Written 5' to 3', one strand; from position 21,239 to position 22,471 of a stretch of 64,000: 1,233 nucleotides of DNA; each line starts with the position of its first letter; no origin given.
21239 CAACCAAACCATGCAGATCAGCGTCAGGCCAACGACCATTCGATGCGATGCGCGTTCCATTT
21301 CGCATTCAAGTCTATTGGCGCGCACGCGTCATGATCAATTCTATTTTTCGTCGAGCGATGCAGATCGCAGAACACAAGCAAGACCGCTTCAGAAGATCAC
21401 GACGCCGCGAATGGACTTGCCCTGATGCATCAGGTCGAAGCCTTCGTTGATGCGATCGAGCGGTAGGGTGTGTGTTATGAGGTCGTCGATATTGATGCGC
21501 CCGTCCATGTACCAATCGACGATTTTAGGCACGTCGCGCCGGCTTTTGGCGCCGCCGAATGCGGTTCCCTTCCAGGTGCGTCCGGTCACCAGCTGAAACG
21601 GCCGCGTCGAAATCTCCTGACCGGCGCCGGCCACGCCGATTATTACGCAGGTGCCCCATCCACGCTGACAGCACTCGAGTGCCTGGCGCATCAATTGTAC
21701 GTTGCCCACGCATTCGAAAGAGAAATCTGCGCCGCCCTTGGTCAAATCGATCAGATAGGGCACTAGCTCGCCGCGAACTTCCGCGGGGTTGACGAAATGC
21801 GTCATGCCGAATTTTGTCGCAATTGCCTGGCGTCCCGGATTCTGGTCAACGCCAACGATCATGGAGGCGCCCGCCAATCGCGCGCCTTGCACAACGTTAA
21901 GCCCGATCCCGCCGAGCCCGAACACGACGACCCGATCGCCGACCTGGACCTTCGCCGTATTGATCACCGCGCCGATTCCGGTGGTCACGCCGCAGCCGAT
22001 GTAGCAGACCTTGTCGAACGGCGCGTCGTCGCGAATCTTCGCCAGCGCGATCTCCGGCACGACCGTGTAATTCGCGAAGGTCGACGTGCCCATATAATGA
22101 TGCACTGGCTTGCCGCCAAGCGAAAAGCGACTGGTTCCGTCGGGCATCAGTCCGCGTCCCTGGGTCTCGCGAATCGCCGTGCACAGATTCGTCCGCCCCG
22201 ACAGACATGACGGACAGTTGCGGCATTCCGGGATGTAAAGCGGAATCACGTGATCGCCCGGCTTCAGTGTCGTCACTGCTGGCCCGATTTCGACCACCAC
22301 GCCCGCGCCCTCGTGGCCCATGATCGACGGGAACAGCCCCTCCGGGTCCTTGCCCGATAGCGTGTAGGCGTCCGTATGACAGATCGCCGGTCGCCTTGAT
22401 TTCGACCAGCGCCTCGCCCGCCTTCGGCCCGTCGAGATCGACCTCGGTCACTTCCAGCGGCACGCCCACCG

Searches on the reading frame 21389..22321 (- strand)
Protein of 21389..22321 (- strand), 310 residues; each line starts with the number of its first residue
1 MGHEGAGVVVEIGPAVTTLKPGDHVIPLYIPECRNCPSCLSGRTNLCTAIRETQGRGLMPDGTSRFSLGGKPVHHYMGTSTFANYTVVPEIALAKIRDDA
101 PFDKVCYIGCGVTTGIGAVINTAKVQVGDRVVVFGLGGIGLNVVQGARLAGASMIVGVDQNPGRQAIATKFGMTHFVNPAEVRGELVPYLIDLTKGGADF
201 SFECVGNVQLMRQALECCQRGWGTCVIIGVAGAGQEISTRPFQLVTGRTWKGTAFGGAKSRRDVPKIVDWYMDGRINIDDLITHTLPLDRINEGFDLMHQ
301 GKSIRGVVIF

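Call 31: search_protein_families(library=ncbifam, proteins=[window:21389-22321:-], max_evalue=0.00001)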
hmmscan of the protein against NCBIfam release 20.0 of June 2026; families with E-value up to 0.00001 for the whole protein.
window:21389-22321:- (310 aa): 18 families
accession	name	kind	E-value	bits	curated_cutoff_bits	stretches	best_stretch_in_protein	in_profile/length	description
TIGR02818.1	adh_III_F_hyde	equivalog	7.9e-152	505.6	543.95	1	1-309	59-367/368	S-(hydroxymethyl)glutathione dehydrogenase/class III alcohol dehydrogenase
TIGR03989.1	Rxyl_3153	subfamily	1.2e-83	281.4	440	1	2-310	60-370/370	NDMA-dependent alcohol dehydrogenase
TIGR03451.1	mycoS_dep_FDH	equivalog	8.2e-56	189.3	512.9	1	1-310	58-358/358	S-(hydroxymethyl)mycothiol dehydrogenase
NF041097.1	keto_inos_dh_IolM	equivalog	5e-36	124.2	450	2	119-303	198-382/389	scyllo-inosose 3-dehydrogenase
NF003808.0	PRK05396.1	equivalog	2.5e-29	102.2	380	2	80-305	119-335/341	L-threonine 3-dehydrogenase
TIGR00692.1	tdh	equivalog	2.7e-28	99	458.35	2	80-308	117-338/340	L-threonine 3-dehydrogenase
TIGR03366.1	HpnZ_proposed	hypoth_equivalog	9.3e-24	84.2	328.1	1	1-246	37-270/315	putative phosphonate catabolism associated alcohol dehydrogenase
NF010344.0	PRK13771.1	subfamily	4.9e-21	75.1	349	2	81-307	117-329/334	putative alcohol dehydrogenase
NF006940.0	PRK09422.1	equivalog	1.1e-20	73.9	344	1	1-306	56-329/338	alcohol dehydrogenase AdhP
TIGR03201.1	dearomat_had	equivalog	2.7e-20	72.8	338.65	1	1-309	57-347/349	6-hydroxycyclohex-1-ene-1-carbonyl-CoA dehydrogenase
NF007375.0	PRK09880.1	equivalog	7.2e-18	64.4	469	1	1-296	63-328/344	L-idonate 5-dehydrogenase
NF007642.0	PRK10309.1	equivalog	1.6e-15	57.2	550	1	80-186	115-219/347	galactitol-1-phosphate 5-dehydrogenase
NF041172.1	AcrlCoa_red_Thmprot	equivalog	1.8e-15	56.7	500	1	82-307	118-330/334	acryloyl-CoA reductase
NF007489.0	PRK10083.1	equivalog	4.8e-14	52.1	376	1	1-301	57-326/339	Zn-dependent oxidoreductase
TIGR02819.1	fdhA_non_GSH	equivalog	7.7e-13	47.8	636.95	1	1-174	68-235/397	formaldehyde dehydrogenase, glutathione-independent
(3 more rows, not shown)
